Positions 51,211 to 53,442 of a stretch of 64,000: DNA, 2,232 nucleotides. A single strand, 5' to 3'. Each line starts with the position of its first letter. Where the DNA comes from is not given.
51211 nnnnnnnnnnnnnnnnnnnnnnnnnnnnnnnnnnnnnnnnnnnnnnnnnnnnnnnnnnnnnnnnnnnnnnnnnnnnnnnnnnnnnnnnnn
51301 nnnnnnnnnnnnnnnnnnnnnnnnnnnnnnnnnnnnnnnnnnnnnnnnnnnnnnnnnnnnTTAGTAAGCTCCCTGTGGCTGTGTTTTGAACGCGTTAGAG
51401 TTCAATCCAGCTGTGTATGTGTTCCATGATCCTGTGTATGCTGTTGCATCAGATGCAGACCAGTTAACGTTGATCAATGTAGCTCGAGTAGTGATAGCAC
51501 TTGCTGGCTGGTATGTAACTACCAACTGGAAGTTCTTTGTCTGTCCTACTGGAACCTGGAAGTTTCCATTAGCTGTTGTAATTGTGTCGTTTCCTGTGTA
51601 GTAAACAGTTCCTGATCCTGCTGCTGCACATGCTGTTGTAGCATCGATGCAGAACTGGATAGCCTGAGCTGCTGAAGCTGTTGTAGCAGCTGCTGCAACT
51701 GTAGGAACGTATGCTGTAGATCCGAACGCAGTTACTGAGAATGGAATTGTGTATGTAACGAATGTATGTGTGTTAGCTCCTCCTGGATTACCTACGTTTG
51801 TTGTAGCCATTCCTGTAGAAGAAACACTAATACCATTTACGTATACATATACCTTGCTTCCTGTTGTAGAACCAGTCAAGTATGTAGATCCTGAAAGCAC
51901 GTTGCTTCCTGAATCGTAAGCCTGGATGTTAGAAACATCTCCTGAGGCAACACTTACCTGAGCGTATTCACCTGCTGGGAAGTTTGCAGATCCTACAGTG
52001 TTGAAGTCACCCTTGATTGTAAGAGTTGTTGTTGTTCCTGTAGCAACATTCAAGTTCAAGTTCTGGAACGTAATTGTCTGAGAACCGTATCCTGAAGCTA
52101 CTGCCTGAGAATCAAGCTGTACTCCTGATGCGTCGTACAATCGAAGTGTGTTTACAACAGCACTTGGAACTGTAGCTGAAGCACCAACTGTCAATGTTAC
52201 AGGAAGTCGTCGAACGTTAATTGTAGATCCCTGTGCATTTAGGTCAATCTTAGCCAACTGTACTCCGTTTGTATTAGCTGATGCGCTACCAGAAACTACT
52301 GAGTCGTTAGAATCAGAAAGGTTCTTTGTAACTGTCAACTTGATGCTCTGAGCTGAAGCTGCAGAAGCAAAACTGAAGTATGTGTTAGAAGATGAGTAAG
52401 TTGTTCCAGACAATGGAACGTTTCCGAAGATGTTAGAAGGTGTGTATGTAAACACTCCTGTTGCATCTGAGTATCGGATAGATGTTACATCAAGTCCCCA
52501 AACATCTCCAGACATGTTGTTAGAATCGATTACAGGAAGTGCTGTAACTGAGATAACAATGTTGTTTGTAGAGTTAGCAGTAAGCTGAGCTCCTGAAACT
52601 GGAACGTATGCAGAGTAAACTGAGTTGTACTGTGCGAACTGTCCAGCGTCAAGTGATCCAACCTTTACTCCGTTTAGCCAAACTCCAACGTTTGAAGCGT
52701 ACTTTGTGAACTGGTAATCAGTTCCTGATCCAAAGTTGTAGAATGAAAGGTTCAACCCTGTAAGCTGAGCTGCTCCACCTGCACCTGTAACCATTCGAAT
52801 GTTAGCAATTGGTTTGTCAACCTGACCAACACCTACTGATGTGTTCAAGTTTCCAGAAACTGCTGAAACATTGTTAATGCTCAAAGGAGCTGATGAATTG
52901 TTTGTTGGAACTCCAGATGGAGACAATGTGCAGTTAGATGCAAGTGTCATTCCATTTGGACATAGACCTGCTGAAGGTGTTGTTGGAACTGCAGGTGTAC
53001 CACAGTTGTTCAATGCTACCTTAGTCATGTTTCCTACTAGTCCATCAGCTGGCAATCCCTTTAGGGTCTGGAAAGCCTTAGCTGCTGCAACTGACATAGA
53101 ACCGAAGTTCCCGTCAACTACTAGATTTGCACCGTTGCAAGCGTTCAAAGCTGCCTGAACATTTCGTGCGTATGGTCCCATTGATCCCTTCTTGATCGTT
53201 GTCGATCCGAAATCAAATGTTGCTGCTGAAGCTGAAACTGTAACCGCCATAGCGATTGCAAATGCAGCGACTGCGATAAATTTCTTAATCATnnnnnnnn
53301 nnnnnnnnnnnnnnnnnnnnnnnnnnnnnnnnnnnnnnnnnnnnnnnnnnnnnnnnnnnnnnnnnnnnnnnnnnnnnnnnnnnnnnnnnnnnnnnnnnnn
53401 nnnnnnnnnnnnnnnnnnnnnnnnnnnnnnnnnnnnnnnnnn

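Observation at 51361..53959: Candidate S-layer / major surface protein gene with distinct codon bias and a 667-nt structured leader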

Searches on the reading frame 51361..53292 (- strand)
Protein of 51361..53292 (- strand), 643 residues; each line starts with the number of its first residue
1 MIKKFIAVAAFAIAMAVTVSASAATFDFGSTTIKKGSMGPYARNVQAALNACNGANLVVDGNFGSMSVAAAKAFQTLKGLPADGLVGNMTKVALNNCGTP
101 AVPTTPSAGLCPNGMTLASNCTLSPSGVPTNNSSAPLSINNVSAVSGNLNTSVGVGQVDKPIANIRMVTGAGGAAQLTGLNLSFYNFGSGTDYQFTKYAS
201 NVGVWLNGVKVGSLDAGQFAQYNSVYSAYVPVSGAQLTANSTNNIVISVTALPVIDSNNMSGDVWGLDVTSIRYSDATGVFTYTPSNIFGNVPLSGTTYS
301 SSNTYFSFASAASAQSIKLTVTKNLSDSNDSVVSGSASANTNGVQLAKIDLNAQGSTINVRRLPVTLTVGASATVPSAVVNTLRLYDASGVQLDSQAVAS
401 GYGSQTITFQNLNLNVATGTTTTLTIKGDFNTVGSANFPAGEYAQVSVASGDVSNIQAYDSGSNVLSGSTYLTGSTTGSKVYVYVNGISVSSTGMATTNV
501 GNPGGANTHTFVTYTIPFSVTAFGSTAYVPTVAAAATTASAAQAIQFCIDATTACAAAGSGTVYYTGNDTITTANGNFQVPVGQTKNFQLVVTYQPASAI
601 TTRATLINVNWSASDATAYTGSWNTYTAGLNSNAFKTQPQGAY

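Call 3: search_protein_families(library=pfam, proteins=[window:51361-53292:-], max_evalue=0.1)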
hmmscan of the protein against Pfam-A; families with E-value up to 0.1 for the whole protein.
window:51361-53292:- (643 aa): 1 family
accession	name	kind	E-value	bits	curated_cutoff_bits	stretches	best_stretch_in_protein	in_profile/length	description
PF01471.23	PG_binding_1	-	7.8e-09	36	23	1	43-94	6-57/57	Putative peptidoglycan binding domain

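Call 13: find_homologous_proteins(query=window:51361-53292:-)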
Query window:51361-53292:- (643 aa): 72 proteins with E <= 0.001 among 8000 candidates.
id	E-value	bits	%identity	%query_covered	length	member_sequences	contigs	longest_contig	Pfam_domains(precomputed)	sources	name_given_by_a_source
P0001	4.2e-295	998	93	81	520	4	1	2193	-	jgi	jgi:hypothetical protein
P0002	3.2e-245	833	65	99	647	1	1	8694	PF01471.24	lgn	-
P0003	6.2e-225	767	62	95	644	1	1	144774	PF01471.24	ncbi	-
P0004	3.8e-221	754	63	97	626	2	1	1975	PF01471.24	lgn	-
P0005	6.3e-174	598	52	99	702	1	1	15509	PF01471.24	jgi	jgi:peptidoglycan hydrolase-like protein with peptidoglycan-binding domain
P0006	1.3e-164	567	52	95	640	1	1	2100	PF01471.24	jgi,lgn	-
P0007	2.4e-163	563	50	95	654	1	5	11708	PF01471.24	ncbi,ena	-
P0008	6.3e-162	558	51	95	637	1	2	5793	PF01471.24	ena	-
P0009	6.3e-160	552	50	95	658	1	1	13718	PF01471.24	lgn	-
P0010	4.8e-156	539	50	95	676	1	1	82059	PF01471.24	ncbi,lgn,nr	ncbi:MAG: hypothetical protein JWM20_348 [Patescibacteria group bacterium]|nr:hypothetical protein [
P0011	1.2e-141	492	46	99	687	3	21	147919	PF01471.24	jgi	jgi:peptidoglycan hydrolase-like protein with peptidoglycan-binding domain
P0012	1.2e-139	485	45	99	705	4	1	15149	PF01471.24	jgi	-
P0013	4.1e-138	480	47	99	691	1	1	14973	PF01471.24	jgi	jgi:peptidoglycan hydrolase-like protein with peptidoglycan-binding domain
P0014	6.0e-136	473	47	99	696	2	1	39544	PF01471.24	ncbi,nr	ncbi:MAG: hypothetical protein JWM92_594 [Candidatus Nomurabacteria bacterium]|nr:hypothetical prote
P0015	1.8e-135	471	47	99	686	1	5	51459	PF01471.24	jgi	jgi:peptidoglycan hydrolase-like protein with peptidoglycan-binding domain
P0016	5.4e-132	460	46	99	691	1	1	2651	PF01471.24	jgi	-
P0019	5.7e-131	456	45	99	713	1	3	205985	PF01471.24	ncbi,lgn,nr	ncbi:MAG TPA: peptidoglycan-binding domain-containing protein [Candidatus Paceibacterota bacterium]|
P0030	5.9e-119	417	43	99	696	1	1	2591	PF01471.24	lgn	-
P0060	6.3e-38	149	26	88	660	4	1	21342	PF01471.24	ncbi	-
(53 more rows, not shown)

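Call 17: search_solved_structures(query=A1, max_evalue=1)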
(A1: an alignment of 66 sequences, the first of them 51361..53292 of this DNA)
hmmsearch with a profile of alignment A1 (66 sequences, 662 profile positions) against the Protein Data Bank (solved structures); distinct sequences matched with E-value up to 1: 24.
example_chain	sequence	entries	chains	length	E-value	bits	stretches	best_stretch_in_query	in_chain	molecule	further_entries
1lbu_A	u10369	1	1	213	2.5e-16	62.5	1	28-99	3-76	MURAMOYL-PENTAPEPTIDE CARBOXYPEPTIDASE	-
5nm7_G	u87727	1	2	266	1e-13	53.9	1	33-99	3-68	Peptidoglycan-binding domain 1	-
4lpq_A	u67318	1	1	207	2.1e-13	52.9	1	36-100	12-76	ErfK/YbiS/YcfS/YnhG family protein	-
7rum_A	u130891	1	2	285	4.4e-13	51.8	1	32-102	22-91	Endolysin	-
5tv7_A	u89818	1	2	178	1.4e-12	50.2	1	28-100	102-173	Putative peptidoglycan-binding/hydrolysing protein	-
4xxt_A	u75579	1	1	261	1.5e-12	50.1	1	33-106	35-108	Fusion of predicted Zn-dependent amidase/peptidase (Cell wall hydrolase/DD-carboxypeptidas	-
3bkh_A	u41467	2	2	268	1.1e-11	47.2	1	33-103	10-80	lytic transglycosylase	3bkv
9xps_S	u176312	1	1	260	1.8e-11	46.5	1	33-103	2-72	Endolysin gp144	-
6tci_A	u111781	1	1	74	2.5e-10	42.7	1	30-100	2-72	Spore cortex-lytic enzyme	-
4fet_B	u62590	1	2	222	3.8e-10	42.1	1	31-100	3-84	Spore cortex-lytic enzyme prepeptide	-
9h68_A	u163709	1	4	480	2.1e-08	36.3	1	32-103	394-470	Spore cortex-lytic enzyme pre-pro-form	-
4c2g_A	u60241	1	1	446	8.6e-06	27.7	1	33-99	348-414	CARBOXY-TERMINAL PROCESSING PROTEASE CTPB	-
4c2f_A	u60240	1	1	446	8.6e-06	27.7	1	33-99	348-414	CARBOXY-TERMINAL PROCESSING PROTEASE CTPB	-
4c2c_A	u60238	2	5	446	8.6e-06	27.7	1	33-99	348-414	CARBOXY-TERMINAL PROCESSING PROTEASE CTPB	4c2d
4c2e_A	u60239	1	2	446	1e-05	27.5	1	33-99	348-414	CARBOXY-TERMINAL PROCESSING PROTEASE CTPB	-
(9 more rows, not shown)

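Call 22: find_encoding_contigs(protein=P0003, flank=6000, max_places=2)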
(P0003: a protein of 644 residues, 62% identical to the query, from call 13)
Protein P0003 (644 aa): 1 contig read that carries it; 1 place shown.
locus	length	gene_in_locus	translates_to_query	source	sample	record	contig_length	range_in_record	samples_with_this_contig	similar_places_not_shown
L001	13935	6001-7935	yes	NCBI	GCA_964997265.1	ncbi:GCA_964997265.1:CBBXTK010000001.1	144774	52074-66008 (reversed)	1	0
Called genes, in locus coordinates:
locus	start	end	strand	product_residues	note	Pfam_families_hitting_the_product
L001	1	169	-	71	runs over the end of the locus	-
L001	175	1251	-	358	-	PF00154:RecA_N, PF06745:ATPase (weak), PF08423:Rad51, PF27531:MT3502_N (weak), PF01637:ATPase_2 (weak), PF21096:RecA_C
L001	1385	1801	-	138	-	PF09136:Glucodextran_B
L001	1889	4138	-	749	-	PF13491:FtsK_4TM, PF17854:FtsK_alpha, PF01580:FtsK_SpoIIIE, PF09397:FtsK_gamma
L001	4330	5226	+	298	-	-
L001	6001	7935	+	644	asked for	PF01471:PG_binding_1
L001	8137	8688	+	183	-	PF12686:DUF3800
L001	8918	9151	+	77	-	-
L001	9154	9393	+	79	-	PF07927:HicA_toxin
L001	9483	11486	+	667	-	PF04932:Wzy_C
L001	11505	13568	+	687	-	PF04932:Wzy_C, PF23914:TPR_CcmH_CycH (weak)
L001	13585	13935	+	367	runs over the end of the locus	PF13439:Glyco_transf_4, PF13579:Glyco_trans_4_4, PF20706:GT4-conflict (weak), PF00534:Glycos_transf_1, PF13692:Glyco_trans_1_4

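Call 23: find_encoding_contigs(protein=P0010, flank=6000, max_places=2)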
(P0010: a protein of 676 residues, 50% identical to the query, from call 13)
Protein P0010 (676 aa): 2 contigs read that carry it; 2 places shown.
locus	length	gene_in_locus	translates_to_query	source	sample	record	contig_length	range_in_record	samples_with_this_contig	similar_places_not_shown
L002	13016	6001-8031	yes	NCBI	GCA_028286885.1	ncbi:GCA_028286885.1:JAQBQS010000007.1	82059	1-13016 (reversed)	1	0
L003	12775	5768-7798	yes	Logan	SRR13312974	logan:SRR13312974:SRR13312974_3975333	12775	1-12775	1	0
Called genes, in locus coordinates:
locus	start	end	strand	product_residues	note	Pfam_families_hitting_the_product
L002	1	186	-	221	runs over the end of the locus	-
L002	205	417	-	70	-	-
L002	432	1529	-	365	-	PF00154:RecA_N, PF06745:ATPase (weak), PF08423:Rad51, PF01637:ATPase_2 (weak), PF27531:MT3502_N (weak)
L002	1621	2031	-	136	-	PF09136:Glucodextran_B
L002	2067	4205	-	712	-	PF13491:FtsK_4TM (weak), PF17854:FtsK_alpha, PF01580:FtsK_SpoIIIE, PF09397:FtsK_gamma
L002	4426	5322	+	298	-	-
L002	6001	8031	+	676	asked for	PF01471:PG_binding_1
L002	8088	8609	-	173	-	-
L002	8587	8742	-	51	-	-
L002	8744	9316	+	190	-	-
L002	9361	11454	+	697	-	PF04932:Wzy_C, PF23241:HAT_PRP39_C (faint), PF14559:TPR_19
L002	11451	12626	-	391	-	PF01943:Polysacc_synt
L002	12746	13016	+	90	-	?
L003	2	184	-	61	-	?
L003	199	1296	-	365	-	PF00154:RecA_N, PF06745:ATPase (weak), PF08423:Rad51, PF01637:ATPase_2 (weak), PF27531:MT3502_N (weak)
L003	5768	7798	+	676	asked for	PF01471:PG_binding_1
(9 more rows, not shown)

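Call 24: find_encoding_contigs(protein=P0019, flank=6000, max_places=2)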
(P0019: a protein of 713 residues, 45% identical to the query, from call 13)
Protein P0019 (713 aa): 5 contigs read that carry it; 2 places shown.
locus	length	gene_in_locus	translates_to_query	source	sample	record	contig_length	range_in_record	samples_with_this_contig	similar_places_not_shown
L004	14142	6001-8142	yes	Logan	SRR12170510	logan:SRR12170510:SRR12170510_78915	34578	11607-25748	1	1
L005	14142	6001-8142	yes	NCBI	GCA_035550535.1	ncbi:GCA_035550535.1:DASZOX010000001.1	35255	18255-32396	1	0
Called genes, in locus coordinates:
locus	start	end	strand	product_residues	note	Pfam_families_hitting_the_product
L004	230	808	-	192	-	PF08207:EFP_N, PF09285:Elong-fact-P_C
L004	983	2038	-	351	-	PF00154:RecA_N, PF08423:Rad51, PF06745:ATPase (weak), PF01637:ATPase_2 (weak), PF27531:MT3502_N (weak), PF02283:CobU (weak), PF21096:RecA_C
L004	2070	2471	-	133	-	PF09136:Glucodextran_B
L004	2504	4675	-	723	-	PF13491:FtsK_4TM (weak), PF17854:FtsK_alpha, PF01580:FtsK_SpoIIIE, PF09397:FtsK_gamma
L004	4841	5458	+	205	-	-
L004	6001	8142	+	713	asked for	PF01471:PG_binding_1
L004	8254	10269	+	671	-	PF04932:Wzy_C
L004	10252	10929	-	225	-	PF13489:Methyltransf_23, PF13847:Methyltransf_31, PF08241:Methyltransf_11 (weak)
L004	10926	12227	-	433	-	PF04932:Wzy_C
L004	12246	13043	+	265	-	PF00535:Glycos_transf_2, PF10111:Glyco_tranf_2_2, PF13641:Glyco_tranf_2_3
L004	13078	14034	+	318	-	PF00535:Glycos_transf_2, PF10111:Glyco_tranf_2_2 (weak), PF13641:Glyco_tranf_2_3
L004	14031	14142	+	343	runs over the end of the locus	PF13439:Glyco_transf_4, PF13692:Glyco_trans_1_4, PF00534:Glycos_transf_1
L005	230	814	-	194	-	PF08207:EFP_N, PF09285:Elong-fact-P_C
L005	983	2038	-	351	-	PF00154:RecA_N, PF08423:Rad51, PF06745:ATPase (weak), PF01637:ATPase_2 (weak), PF27531:MT3502_N (weak), PF02283:CobU (weak), PF21096:RecA_C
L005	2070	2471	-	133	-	PF09136:Glucodextran_B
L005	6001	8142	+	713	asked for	PF01471:PG_binding_1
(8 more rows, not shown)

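Call 27: predict_structure(alignment_id=A1)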
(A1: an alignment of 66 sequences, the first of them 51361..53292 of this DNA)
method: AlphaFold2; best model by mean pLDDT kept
length: 643 residues; sequences in the alignment: 66
mean_pLDDT: 87.2   pTM: 0.59
mean pLDDT of the five models: 87.2, 86.1, 85.6, 84.3, 84.1
residues with pLDDT >= 90: 457; 70-90: 102; 50-70: 31; < 50: 53
segments of 3 or more residues with pLDDT < 50: 1-22, 100-130
pLDDT, mean of each block of 10 residues (from residue 1): 38 35 72 96 96 94 97 95 95 83 40 40 41 81 86 90 95 93 86 85 96 97 92 93 96 79 86 95 88 60 77 77 91 94 97 95 97 96 98 97 96 95 98 92 96 94 84 93 95 95 79 97 96 96 96 94 96 95 98 93 97 82 90 93 88
secondary structure, 60 per line:
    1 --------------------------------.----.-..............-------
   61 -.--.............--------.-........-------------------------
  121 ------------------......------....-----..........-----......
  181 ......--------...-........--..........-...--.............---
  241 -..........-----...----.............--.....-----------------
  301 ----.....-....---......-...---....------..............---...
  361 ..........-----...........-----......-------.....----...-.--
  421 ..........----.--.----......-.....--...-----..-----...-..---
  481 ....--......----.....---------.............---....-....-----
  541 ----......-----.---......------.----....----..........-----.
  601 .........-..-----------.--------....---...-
elements in order: H40-53 H65-77 H88-95 E139-144 E151-154 E160-169 E175-186 E199-206 E209-215 E220-222 E225-237 E242-251 E264-276 E279-283 E305-309 H311-314 E318-323 E331-334 E341-354 E358-370 H376-379 E380-386 E392-397 E405-409 E414-416 E421-430 E443-448 H450-454 E457-459 E472-474 E481-484 E487-492 E497-501 E511-523 E527-530 E532-535 E545-550 E560-565 E577-580 E585-594 E600-609 E640-642

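Call 30: find_related_loci(query=window:51361-53292:-, collection=genome_contigs, flank=4000)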
Query window:51361-53292:- (643 aa) in genome_contigs; peptide patterns used: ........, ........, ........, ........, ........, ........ (x = any residue, [..] = any of these).
118 stretches matched a pattern, but none encodes a relative of the query by tblastn (E <= 1e-3).

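Call 32: fold_search(model_id=the predicted structure, library=pdb)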
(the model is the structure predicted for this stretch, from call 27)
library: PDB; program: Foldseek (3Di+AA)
matches with E <= 10: 1411; with E <= 0.001: 163
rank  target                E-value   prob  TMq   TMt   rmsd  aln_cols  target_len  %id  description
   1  7usm_A                1.3e-09  1.00  0.15  0.12  22.7       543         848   11  Integrin alphaM/beta2 ectodomain (released 2022-08-17)
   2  7usl_A                2.4e-09  1.00  0.15  0.12  21.8       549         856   12  Integrin alphaM/beta2 ectodomain in complex with adenylate cyclase toxin RTX751 and M1F5 Fab (released 2022-08-17)
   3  8t2v_A                5.1e-09  1.00  0.16  0.12  22.0       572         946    9  Cryo-EM Structures of Full-length Integrin alphaIIbbeta3 in Native Lipids (released 2023-07-26)
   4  9e8a_A                8.3e-09  1.00  0.18  0.13  22.6       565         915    9  Integrin aIIbb3 bent conformation from human platelet membrane crude preparation (released 2025-10-15)
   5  3k71_C                1.1e-08  1.00  0.16  0.13  22.8       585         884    9  Structure of integrin alphaX beta2 ectodomain (released 2010-01-12)
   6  6avr_A                1.2e-08  1.00  0.17  0.12  21.4       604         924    7  Human alpha-V beta-3 Integrin (intermediate conformation) in complex with the therapeutic antibody LM609 (released 2017-11-01)
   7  3k71_A                1.6e-08  1.00  0.16  0.13  23.5       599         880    9  Structure of integrin alphaX beta2 ectodomain (released 2010-01-12)
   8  3fcs_C                1.6e-08  1.00  0.17  0.13  21.6       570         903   10  Structure of complete ectodomain of integrin aIIBb3 (released 2009-01-20)
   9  3k71_E                1.7e-08  1.00  0.16  0.13  22.7       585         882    9  Structure of integrin alphaX beta2 ectodomain (released 2010-01-12)
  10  4nen_A                1.9e-08  1.00  0.15  0.10  23.6       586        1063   11  An internal ligand-bound, metastable state of a leukocyte integrin, aXb2 (released 2014-01-15)
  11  8xer_A                2.0e-08  1.00  0.14  0.12  21.4       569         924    9  Cryo-EM structure of integrin ITGAV, ITGB3 and Cilengitide TFA complex, conformation 1 (released 2024-12-18)
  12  7nxd_A                3.1e-08  1.00  0.18  0.15  21.8       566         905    9  Cryo-EM structure of human integrin alpha5beta1 in the half-bent conformation (released 2021-08-25)
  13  7c7u_B                5.3e-08  1.00  0.15  0.16  26.5       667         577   10  Biofilm associated protein - BSP domain (released 2021-05-12)
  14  4neh_A                7.8e-08  1.00  0.17  0.11  22.8       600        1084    9  An internal ligand-bound, metastable state of a leukocyte integrin, aXb2 (released 2014-01-15)
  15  9ijj_P                8.6e-08  1.00  0.18  0.19  20.1       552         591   10  In situ structure of the central apparatus in mouse sperm axoneme. (released 2025-06-04)
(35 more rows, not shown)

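Call 33: find_related_loci(query=A2, collection=genome_contigs, flank=4000)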
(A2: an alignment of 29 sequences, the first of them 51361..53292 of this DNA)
Query A2 (643 aa) in genome_contigs; peptide patterns used: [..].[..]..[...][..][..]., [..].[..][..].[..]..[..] (x = any residue, [..] = any of these).
336 stretches matched a pattern; 11 encode a relative of the query (tblastn E <= 1e-3); 11 distinct loci.
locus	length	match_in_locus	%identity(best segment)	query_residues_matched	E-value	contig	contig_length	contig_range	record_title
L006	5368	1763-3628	50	25-637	1e-161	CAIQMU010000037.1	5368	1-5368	uncultured bacterium isolate AM-lipid-02-D4_bin-0951 genome assembly, contig: bin-0951:037/122, whole genome shotgun seq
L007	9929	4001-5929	50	25-637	3e-152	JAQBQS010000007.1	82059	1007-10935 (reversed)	MAG: Patescibacteria group bacterium isolate RYN_379 scaffold_462999, whole genome shotgun sequence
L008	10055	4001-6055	47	4-637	6e-148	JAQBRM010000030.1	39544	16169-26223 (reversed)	MAG: Candidatus Nomurabacteria bacterium isolate RYN_399 scaffold_2149160, whole genome shotgun sequence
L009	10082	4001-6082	45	4-637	1e-144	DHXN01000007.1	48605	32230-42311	MAG TPA_asm: Candidatus Nomurabacteria bacterium UBA5155 UBA5155_contig_3888, whole genome shotgun sequence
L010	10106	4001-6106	45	3-637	5e-141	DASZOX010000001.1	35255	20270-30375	MAG TPA_asm: Candidatus Paceibacterota bacterium isolate SMAG_U5956 k141_175541, whole genome shotgun sequence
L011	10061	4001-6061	43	4-637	3e-133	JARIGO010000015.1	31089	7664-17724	MAG: Candidatus Nomurabacteria bacterium isolate CullarsAll.DT.14 k141_604747, whole genome shotgun sequence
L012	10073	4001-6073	43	2-637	6e-137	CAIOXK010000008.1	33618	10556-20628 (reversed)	Candidatus Nomurabacteria bacterium isolate Ki1-1-6m_bin-0473 genome assembly, contig: bin-0473:08/43, whole genome shot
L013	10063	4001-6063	51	4-637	4e-122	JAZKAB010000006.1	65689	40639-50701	MAG: Patescibacteria group bacterium isolate ADI_H3L2_1_122_18_3-bin004 ADIH3L21_B004_0_000000000006, whole genome shotg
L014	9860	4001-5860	44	63-637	4e-133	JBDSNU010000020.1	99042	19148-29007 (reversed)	MAG: Candidatus Paceibacterota bacterium isolate cluster1_bin.423 k127_935461, whole genome shotgun sequence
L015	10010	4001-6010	43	18-637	9e-134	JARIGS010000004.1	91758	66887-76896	MAG: Candidatus Nomurabacteria bacterium isolate CullarsAll.DT.37 k141_7999, whole genome shotgun sequence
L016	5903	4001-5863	27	30-626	5e-34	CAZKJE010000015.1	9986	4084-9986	MAG TPA_asm: uncultured Candidatus Saccharibacteria bacterium isolate binchicken_co110_376 genome assembly, contig: NODE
